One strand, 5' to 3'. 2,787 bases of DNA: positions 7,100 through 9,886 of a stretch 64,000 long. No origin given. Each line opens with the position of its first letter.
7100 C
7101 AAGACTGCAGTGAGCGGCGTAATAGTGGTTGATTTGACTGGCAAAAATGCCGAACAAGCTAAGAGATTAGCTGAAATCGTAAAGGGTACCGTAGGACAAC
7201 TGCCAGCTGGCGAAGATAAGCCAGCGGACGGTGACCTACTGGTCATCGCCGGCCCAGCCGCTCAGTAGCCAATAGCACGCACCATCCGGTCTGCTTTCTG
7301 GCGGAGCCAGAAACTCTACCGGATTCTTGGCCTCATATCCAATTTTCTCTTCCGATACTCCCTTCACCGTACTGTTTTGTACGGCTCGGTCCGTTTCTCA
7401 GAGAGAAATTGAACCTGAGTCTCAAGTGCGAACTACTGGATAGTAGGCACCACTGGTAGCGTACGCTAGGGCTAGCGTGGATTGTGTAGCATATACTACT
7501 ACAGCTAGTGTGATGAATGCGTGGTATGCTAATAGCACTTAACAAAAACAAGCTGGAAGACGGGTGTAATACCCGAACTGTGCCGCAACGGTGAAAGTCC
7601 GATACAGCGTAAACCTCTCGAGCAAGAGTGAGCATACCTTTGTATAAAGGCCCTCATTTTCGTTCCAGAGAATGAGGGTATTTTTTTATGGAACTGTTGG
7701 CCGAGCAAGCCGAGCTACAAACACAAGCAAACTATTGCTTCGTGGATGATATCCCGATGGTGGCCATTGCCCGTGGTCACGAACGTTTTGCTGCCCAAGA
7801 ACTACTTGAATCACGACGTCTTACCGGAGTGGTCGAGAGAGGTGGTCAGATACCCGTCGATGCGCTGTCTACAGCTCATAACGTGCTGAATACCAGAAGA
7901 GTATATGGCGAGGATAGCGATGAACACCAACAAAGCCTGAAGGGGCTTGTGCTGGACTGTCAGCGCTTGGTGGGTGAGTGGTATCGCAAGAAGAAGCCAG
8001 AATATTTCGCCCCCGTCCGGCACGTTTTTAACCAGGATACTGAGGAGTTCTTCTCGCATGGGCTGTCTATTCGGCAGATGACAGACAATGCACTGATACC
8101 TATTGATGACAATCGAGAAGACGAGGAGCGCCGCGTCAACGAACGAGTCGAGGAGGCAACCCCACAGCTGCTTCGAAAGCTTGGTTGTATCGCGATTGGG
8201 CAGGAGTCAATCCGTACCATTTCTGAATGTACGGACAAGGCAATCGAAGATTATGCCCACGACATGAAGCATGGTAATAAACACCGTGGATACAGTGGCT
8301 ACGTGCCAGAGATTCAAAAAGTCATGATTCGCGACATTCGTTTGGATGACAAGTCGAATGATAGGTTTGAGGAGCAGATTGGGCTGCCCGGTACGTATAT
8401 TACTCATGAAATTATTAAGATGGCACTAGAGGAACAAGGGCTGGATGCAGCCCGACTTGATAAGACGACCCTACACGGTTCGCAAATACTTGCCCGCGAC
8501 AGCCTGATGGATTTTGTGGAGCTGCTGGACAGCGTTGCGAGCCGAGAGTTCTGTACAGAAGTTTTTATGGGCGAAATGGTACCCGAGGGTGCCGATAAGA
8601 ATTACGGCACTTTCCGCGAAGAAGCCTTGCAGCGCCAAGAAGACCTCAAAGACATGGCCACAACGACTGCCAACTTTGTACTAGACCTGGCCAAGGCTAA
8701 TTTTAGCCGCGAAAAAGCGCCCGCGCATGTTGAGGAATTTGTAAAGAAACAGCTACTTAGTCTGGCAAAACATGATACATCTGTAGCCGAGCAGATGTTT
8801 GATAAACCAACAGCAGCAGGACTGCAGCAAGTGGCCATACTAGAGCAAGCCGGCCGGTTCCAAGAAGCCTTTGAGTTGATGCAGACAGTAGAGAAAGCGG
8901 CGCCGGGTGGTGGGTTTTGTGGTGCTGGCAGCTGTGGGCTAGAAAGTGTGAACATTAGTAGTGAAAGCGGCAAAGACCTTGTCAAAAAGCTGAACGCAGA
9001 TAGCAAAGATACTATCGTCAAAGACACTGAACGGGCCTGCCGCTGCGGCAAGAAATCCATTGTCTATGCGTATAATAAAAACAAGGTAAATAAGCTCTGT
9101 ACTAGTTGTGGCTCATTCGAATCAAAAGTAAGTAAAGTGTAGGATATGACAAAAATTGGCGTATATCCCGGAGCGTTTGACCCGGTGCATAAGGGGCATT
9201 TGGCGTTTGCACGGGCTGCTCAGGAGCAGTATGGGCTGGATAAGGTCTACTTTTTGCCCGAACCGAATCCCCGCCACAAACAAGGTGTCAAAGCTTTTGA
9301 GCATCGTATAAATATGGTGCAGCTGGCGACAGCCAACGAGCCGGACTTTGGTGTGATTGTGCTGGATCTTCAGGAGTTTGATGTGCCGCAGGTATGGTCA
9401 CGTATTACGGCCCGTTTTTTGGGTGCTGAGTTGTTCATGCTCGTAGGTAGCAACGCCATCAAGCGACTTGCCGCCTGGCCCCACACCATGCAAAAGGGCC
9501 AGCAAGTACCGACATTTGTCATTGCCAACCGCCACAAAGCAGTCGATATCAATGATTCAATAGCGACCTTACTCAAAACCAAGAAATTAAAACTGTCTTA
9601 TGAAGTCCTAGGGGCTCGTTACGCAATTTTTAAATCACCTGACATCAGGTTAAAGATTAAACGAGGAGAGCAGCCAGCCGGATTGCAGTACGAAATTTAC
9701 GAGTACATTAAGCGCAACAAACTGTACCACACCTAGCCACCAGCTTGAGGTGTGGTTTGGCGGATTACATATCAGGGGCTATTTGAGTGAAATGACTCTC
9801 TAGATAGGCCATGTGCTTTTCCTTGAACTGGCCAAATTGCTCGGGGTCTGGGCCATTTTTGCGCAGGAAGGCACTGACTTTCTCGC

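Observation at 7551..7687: Riboswitch-like three-way junction plus terminator immediately upstream of an orphan gene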

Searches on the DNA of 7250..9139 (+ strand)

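Call 6: search_rna_families(source=window, start=7250, end=7750, threshold=evalue, max_evalue=10, show_alignments=4)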
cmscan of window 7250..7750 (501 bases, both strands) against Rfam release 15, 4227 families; matches with E-value up to 10: 3.
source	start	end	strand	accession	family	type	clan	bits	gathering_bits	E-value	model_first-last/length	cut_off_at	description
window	7538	7614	+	RF01689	AdoCbl-II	Cis-reg; riboswitch;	CL00101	37.9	36.5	1.7e-07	1-81/81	no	AdoCbl-II (Cobalamin/B12) riboswitch aptamer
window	7534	7584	+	RF03097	RAGATH-21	Gene; sRNA;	-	16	70.3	4.5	1-76/76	no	RAGATH-21 RNA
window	7656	7694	+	RF01379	CRISPR-DR66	Gene; CRISPR;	CL00014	15.9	45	6.5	1-37/37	no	CRISPR RNA direct repeat element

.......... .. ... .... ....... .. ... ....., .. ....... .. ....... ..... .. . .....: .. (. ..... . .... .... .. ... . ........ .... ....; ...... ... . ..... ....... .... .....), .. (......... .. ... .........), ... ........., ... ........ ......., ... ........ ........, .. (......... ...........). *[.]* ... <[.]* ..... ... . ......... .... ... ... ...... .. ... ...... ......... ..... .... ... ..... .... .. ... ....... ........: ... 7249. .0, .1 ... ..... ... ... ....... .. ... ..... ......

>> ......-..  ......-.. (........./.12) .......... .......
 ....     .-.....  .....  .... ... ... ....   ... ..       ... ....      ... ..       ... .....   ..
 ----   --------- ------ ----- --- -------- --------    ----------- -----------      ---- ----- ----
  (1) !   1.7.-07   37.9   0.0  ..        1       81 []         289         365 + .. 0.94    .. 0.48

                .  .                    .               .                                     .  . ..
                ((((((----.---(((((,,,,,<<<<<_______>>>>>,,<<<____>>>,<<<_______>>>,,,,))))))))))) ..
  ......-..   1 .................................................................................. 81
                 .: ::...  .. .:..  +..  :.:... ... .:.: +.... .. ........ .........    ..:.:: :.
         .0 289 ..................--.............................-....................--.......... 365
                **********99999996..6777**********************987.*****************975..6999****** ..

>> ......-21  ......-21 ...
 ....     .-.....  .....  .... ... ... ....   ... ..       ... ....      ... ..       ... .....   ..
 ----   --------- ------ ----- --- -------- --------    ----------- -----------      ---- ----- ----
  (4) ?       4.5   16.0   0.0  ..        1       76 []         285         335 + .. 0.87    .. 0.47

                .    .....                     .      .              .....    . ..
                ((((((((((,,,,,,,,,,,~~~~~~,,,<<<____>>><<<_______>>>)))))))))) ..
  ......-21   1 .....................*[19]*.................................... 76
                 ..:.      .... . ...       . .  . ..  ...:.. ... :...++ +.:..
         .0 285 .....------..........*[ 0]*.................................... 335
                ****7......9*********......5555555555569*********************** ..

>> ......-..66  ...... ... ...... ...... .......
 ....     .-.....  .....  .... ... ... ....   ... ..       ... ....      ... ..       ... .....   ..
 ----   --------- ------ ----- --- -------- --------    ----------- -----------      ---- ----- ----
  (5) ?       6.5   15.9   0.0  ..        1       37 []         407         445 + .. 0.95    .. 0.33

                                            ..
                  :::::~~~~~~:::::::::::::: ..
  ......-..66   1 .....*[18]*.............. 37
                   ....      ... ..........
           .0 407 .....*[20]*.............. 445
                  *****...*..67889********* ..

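Call 14: search_rna_families(sources=[L001, L002, L003, L004, L005, L006, L007, L008, L009, L010, L011, L012, L013, L014, L015, L016], threshold=gathering)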
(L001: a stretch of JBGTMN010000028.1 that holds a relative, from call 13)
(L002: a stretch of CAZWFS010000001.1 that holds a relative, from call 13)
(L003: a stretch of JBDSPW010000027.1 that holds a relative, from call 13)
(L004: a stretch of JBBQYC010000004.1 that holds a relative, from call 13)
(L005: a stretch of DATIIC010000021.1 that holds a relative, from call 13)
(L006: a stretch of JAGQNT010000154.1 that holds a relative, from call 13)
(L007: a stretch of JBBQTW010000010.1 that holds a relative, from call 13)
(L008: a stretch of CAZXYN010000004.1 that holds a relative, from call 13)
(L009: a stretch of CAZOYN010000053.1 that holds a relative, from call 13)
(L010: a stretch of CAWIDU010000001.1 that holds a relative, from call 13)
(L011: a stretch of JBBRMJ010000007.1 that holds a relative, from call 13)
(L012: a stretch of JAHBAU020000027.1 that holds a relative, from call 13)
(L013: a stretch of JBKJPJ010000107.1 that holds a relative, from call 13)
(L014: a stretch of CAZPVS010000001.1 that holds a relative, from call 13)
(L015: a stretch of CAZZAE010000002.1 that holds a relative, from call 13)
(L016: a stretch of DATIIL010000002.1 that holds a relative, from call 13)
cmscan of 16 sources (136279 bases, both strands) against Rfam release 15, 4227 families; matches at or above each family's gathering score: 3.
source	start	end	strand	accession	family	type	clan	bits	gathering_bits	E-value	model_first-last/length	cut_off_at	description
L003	3857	3931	+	RF01689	AdoCbl-II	Cis-reg; riboswitch;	CL00101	40.5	36.5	7.2e-06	1-81/81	no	AdoCbl-II (Cobalamin/B12) riboswitch aptamer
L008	3788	3864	+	RF01689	AdoCbl-II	Cis-reg; riboswitch;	CL00101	39.1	36.5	1.9e-05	1-81/81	no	AdoCbl-II (Cobalamin/B12) riboswitch aptamer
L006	2543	2605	+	RF00174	Cobalamin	Cis-reg; riboswitch;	CL00101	31.9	31.5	0.00053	47-167/189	no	Cobalamin riboswitch aptamer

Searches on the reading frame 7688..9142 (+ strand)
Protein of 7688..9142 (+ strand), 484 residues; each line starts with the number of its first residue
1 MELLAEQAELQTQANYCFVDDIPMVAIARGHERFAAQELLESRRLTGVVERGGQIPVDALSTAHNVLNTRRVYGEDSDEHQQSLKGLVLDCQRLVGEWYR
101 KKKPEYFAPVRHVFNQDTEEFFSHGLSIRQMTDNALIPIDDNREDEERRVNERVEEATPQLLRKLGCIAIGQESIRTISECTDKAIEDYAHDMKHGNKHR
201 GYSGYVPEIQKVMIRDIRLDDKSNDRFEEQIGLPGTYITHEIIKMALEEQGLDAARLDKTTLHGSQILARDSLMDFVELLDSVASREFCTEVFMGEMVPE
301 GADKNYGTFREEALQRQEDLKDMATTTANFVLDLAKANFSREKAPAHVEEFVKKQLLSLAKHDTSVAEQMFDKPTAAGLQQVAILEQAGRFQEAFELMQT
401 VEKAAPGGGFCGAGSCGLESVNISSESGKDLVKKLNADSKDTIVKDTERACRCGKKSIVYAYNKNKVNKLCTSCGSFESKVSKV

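Call 7: search_protein_families(library=pfam, proteins=[window:7688-9142:+], max_evalue=0.01)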
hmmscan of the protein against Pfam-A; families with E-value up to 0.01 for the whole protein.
window:7688-9142:+ (484 aa): 0 families

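Call 10: find_homologous_proteins(query=window:7688-9142:+)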
Query window:7688-9142:+ (484 aa): 256 proteins with E <= 0.001 among 8000 candidates; the best 120 are listed.
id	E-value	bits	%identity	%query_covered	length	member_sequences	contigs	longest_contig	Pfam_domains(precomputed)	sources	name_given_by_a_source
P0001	0.0e+0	1085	100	100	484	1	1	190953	-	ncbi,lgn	-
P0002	1.4e-248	843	79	100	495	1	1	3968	-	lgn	-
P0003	9.5e-244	827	77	99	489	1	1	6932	-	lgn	-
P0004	5.1e-215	733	69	99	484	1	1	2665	-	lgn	-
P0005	5.3e-213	726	68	99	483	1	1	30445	-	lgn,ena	-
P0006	2.7e-209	714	69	99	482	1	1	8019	-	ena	-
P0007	2.3e-203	694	66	97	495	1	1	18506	-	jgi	jgi:hypothetical protein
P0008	1.3e-202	692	65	99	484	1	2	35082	-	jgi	jgi:hypothetical protein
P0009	2.5e-199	681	65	100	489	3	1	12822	-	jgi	jgi:hypothetical protein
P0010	2.9e-199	681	64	100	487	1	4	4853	-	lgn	-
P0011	3.4e-197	674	66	98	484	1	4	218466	-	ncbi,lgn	-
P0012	1.1e-196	672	65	100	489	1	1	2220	-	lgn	-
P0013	1.1e-195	669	63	99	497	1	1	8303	-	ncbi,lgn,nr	ncbi:MAG TPA: hypothetical protein VK978_04090 [Candidatus Saccharimonadales bacterium]|nr:hypotheti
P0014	2.9e-194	664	65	100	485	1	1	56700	-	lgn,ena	-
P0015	3.0e-194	664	65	99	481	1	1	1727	-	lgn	-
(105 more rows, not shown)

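Call 11: search_protein_families(library=ncbifam, proteins=[window:7688-9142:+], max_evalue=0.1)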
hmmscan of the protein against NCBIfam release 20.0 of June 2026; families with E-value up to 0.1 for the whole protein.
window:7688-9142:+ (484 aa): 0 families

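Call 13: find_related_loci(query=A1, collection=genome_contigs, flank=4000)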
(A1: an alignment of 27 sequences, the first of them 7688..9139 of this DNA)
Query A1 (484 aa) in genome_contigs; peptide patterns used: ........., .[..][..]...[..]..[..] (x = any residue, [..] = any of these).
210 stretches matched a pattern; 16 encode a relative of the query (tblastn E <= 1e-3); 16 distinct loci.
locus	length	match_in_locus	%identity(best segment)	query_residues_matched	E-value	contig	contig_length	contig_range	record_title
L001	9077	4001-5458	62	3-482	0e+0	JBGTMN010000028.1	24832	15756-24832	MAG: Candidatus Saccharimonadales bacterium isolate JTS-RE364 k141_3810817, whole genome shotgun sequence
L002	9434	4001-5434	58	8-483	0e+0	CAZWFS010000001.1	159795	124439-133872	MAG TPA_asm: uncultured Candidatus Saccharibacteria bacterium isolate binchicken_co174_48 genome assembly, contig: NODE_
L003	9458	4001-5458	61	3-484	7e-180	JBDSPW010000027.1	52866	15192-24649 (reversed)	MAG: Candidatus Saccharimonadales bacterium isolate cluster1_bin.472 k127_14970825, whole genome shotgun sequence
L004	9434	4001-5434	57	5-480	3e-179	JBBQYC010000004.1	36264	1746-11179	MAG: Candidatus Saccharimonadales bacterium isolate Co_metawrap_2145 Cmw_2145_k141_17547395_length_36264_cov_13.0000, wh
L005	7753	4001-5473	56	3-484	3e-176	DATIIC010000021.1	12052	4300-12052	MAG TPA_asm: Candidatus Saccharimonadales bacterium isolate SMAG_U15654 k141_593177, whole genome shotgun sequence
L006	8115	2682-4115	56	1-480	1e-174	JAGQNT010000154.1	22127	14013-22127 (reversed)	MAG: Candidatus Saccharibacteria bacterium isolate HKST-UBA75 k127_2611020, whole genome shotgun sequence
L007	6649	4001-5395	58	8-476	2e-171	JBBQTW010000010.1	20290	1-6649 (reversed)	MAG: Candidatus Saccharimonadales bacterium isolate Co_metawrap_1863 Cmw_1863_k141_28640861_length_20290_cov_11.2700, wh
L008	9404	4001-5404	56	15-480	3e-167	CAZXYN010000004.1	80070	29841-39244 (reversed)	MAG TPA_asm: uncultured Candidatus Saccharibacteria bacterium isolate SRP344714_co2_374 genome assembly, contig: NODE_65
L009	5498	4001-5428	55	4-483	8e-165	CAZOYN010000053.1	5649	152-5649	MAG TPA_asm: uncultured Candidatus Saccharibacteria bacterium isolate SRP200132_co1_537 genome assembly, contig: NODE_27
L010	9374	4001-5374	55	16-475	3e-156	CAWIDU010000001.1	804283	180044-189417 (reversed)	MAG: uncultured Candidatus Saccharibacteria bacterium isolate MFD04540.bin.2.10 genome assembly, contig: contig_3850, wh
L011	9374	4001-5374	54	16-475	2e-152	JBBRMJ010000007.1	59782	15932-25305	MAG: Candidatus Saccharimonadales bacterium isolate La1_metabat2.033 LA1C_B2.033_k141_1376398L_59782_cov_12.9990, whole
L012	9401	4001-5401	51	15-478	6e-140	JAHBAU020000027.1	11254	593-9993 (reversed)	MAG: Candidatus Saccharibacteria bacterium isolate AQU-11 c_000000112324, whole genome shotgun sequence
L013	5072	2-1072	57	124-480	7e-135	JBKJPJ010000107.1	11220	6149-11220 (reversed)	MAG: Candidatus Saccharimonadales bacterium isolate ant_bin.454 k117_4518639, whole genome shotgun sequence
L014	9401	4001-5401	59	16-483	4e-172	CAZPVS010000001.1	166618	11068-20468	MAG TPA_asm: uncultured Candidatus Saccharibacteria bacterium isolate SRP329715_co1_113 genome assembly, contig: NODE_77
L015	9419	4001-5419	42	4-474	1e-107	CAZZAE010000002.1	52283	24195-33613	MAG TPA_asm: uncultured Candidatus Saccharibacteria bacterium isolate SRP200132_co1_552 genome assembly, contig: NODE_99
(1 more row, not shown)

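Call 19: search_solved_structures(query=A1, max_evalue=1)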
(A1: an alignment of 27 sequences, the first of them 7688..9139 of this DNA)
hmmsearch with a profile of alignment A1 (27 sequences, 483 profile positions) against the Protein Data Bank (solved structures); distinct sequences matched with E-value up to 1: 2.
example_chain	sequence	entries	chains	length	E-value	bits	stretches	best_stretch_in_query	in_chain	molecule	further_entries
5cwm_A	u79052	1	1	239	0.14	14.1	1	309-361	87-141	Designed helical repeat protein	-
6e9z_B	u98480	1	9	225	0.15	14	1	309-361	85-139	DHF119 filament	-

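Call 24: predict_structure(alignment_id=A1)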
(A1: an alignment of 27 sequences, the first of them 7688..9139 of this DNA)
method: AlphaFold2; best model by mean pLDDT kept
length: 484 residues; sequences in the alignment: 27
mean_pLDDT: 85.4   pTM: 0.84
mean pLDDT of the five models: 85.4, 85.1, 84.2, 82.0, 81.8
residues with pLDDT >= 90: 264; 70-90: 165; 50-70: 25; < 50: 30
segments of 3 or more residues with pLDDT < 50: 1-13, 49-53, 203-207, 409-415
pLDDT, mean of each block of 10 residues (from residue 1): 35 72 96 94 73 55 89 91 88 87 90 91 86 80 84 93 91 93 80 70 52 94 92 92 97 93 94 97 97 96 94 93 94 90 80 90 83 86 93 92 68 60 90 91 91 91 92 91 60
secondary structure, 60 per line:
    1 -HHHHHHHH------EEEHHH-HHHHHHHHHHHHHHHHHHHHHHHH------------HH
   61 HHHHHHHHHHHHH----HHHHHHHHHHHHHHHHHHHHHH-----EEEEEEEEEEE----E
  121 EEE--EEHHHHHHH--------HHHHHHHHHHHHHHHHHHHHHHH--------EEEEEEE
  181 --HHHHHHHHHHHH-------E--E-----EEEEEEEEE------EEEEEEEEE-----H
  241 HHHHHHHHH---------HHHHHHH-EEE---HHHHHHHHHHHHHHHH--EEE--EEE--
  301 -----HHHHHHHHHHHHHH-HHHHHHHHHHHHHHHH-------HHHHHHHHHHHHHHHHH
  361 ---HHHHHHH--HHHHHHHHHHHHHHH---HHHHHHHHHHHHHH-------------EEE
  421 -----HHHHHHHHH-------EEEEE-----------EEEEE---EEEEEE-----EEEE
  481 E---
elements in order: H2-9 E16-18 H23-46 H59-73 H78-99 E105-115 E120-123 H128-134 H143-165 E174-180 H183-194 E211-219 E226-234 H240-249 H259-265 E267-269 H273-288 E291-293 E296-298 H306-319 H321-336 H344-360 H364-370 H373-387 H391-404 E418-420 H426-434 E442-446 E458-462 E466-471 E477-481

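Call 25: search_protein_representatives(alignment_id=A1)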
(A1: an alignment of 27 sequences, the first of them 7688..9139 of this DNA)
Query: 27 sequences, 483 profile positions. Proteins with E-value up to 0.001 (for the whole library): 181; up to 1e-10: 164; up to 1e-30: 123. The best 150 are listed.
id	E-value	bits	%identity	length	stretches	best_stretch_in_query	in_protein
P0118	1.1e-229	779.6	-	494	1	1-481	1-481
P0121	4.4e-214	728.1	-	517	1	11-481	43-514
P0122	8.5e-195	664.5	-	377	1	108-482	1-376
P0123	2.4e-164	564.1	-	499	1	4-482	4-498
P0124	5.3e-159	546.5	-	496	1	8-475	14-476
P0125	1.1e-154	532.2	-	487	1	10-475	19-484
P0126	2.4e-152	524.5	-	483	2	153-475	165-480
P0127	1.0e-143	496.1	-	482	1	4-475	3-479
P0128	1.1e-143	495.9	-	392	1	9-366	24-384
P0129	1.7e-138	478.8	-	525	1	5-480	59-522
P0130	1.7e-129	449.2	-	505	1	12-482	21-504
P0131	4.1e-127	441.3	-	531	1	11-482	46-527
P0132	5.6e-125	434.3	-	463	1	9-474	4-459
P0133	3.2e-123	428.5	-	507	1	8-475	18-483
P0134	5.3e-123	427.7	-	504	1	5-481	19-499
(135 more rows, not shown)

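Call 31: fold_search(model_id=the predicted structure, library=pdb)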
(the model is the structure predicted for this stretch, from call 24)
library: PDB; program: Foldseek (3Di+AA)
matches with E <= 10: 268; with E <= 0.001: 0
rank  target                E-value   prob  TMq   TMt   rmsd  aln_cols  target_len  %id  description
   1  5whm_D                1.5e-01  0.15  0.12  0.18  17.1       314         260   12  Crystal Structure of IclR Family Transcriptional Regulator from Brucella abortus (released 2017-08-23)
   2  8h0m                  2.8e-01  0.04  0.08  0.09  24.3       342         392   10  Crystal structure of VioD (released 2023-04-12)
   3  4zy8_C                3.7e-01  0.14  0.09  0.23  16.9       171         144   12  K. lactis Lst4 longin domain (released 2016-04-13)
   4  5whm_B                4.2e-01  0.10  0.12  0.18  16.7       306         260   12  Crystal Structure of IclR Family Transcriptional Regulator from Brucella abortus (released 2017-08-23)
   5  9lrq_A                4.7e-01  0.04  0.09  0.11  23.2       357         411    7  Indole monooxygenase from Acinetobacter baumannii (released 2025-12-10)
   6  5evy                  4.9e-01  0.05  0.08  0.09  23.9       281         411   13  Salicylate hydroxylase substrate complex (released 2015-12-16)
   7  2z0f_B                5.4e-01  0.04  0.08  0.08  17.6       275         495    8  Crystal structure of putative phosphoglucomutase from Thermus thermophilus HB8 (released 2007-11-13)
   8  8gqr_B                5.4e-01  0.03  0.08  0.10  22.1       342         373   10  Crystal structure of VioD with FAD (released 2023-03-29)
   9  2y6q_D                6.2e-01  0.07  0.07  0.09  18.4       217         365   10  Structure of the TetX monooxygenase in complex with the substrate 7- Iodtetracycline (released 2011-03-23)
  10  2fpn                  8.2e-01  0.04  0.06  0.11  23.0       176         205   12  The crystal structure of the ywmB protein from Bacillus subtilis (released 2006-03-14)
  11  6b03_A                8.5e-01  0.06  0.07  0.05  18.2       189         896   11  The crystal structure of the ferredoxin protease FusC in complex with its substrate plant ferredoxin (released 2018-06-20)
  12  4o5m_A                9.4e-01  0.04  0.11  0.14  23.0       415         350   10  X-ray Crystal Structure of Isovaleryl-CoA Dehydrogenase from Brucella suis (released 2014-01-01)
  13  8r2t_B                1.2e+00  0.03  0.07  0.08  18.7       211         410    9  Crystal structure of 4-hydroxybenzoate-1-hydroxylase from Gelatoporia subvermispora (GsMNX1) (released 2024-11-13)
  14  2z0f_A                1.2e+00  0.02  0.07  0.07  17.6       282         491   10  Crystal structure of putative phosphoglucomutase from Thermus thermophilus HB8 (released 2007-11-13)
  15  4zy8_A                1.4e+00  0.06  0.08  0.22  17.0       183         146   11  K. lactis Lst4 longin domain (released 2016-04-13)
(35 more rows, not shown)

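Call 75: find_encoding_contigs(protein=window:7688-9142:+, flank=1500, max_places=3)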
Protein window:7688-9142:+ (484 aa): 1 contig read that carries it; 1 place shown.
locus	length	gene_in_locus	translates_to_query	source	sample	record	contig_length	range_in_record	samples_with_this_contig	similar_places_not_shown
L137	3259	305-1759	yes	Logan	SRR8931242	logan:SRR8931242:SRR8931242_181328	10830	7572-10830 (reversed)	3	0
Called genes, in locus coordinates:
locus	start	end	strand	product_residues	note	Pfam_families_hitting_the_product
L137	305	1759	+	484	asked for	-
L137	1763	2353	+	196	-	PF01467:CTP_transf_like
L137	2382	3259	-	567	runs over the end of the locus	PF00999:Na_H_Exchanger, PF02254:TrkA_N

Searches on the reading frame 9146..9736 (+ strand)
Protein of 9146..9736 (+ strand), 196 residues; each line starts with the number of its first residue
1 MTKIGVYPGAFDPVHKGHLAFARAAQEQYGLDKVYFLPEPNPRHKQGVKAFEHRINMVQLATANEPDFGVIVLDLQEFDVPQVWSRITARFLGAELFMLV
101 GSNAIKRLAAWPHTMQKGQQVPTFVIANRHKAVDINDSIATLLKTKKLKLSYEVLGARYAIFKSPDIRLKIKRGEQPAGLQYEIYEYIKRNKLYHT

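Call 7: search_protein_families(library=pfam, proteins=[window:9146-9736:+], max_evalue=0.01)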
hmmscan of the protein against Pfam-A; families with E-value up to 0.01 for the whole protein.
window:9146-9736:+ (196 aa): 1 family
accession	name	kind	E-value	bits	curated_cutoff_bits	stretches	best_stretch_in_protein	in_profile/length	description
PF01467.32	CTP_transf_like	-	2.3e-12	47.7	21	1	6-87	1-74/133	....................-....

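Call 11: search_protein_families(library=ncbifam, proteins=[window:9146-9736:+], max_evalue=0.1)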
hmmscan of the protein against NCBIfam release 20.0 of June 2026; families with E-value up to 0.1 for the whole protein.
window:9146-9736:+ (196 aa): 15 families
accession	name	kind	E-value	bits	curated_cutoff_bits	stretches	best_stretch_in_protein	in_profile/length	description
NF000840.1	PRK00071.1-3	equivalog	4.3e-26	91.6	150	1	1-195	5-199/201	nicotinate-nucleotide adenylyltransferase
NF005519.0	PRK07152.1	equivalog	4.7e-25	88.3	315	1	3-194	2-184/361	nicotinate-nucleotide adenylyltransferase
TIGR00482.1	TIGR00482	equivalog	4.7e-23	82.2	112.45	1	7-194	2-194/194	nicotinate (nicotinamide) nucleotide adenylyltransferase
NF000841.0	PRK00071.1-4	equivalog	2e-20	73.4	197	1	1-195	6-193/194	nicotinate-nucleotide adenylyltransferase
NF000839.0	PRK00071.1-1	equivalog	3.5e-18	66.3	187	1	5-195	9-216/219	nicotinate-nucleotide adenylyltransferase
NF005410.0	PRK06973.1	equivalog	7.2e-13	48.3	214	1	3-64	23-84/243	nicotinate-nucleotide adenylyltransferase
NF000843.0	PRK00071.2-2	equivalog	5.2e-12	45.7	240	1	2-139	12-152/212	nicotinate-nucleotide adenylyltransferase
TIGR00125.1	cyt_tran_rel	domain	3.3e-09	36.8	27.7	1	4-65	1-63/65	adenylyltransferase/cytidyltransferase family protein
TIGR01510.1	coaD_prev_kdtB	equivalog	3.5e-08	33.6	103.3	1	5-73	2-67/155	pantetheine-phosphate adenylyltransferase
NF000842.0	PRK00071.2-1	equivalog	4e-08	33.1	167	1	2-195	2-185/191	nicotinate-nucleotide adenylyltransferase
NF000845.0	PRK00071.2-4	equivalog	7.6e-07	28.7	210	1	3-129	9-138/197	nicotinate-nucleotide adenylyltransferase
NF000846.0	PRK00071.2-5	equivalog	9.6e-07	28.5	329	1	3-131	20-151/210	nicotinate-nucleotide adenylyltransferase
TIGR00083.1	ribF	equivalog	0.00096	18.6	184.35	1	9-65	5-70/290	riboflavin biosynthesis protein RibF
NF004159.0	PRK05627.1-2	equivalog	0.0079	15.3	306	1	9-70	22-86/326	bifunctional riboflavin kinase/FAD synthetase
NF002243.0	PRK01153.1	subfamily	0.038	13.6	127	0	5-29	3-27/175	nicotinamide-nucleotide adenylyltransferase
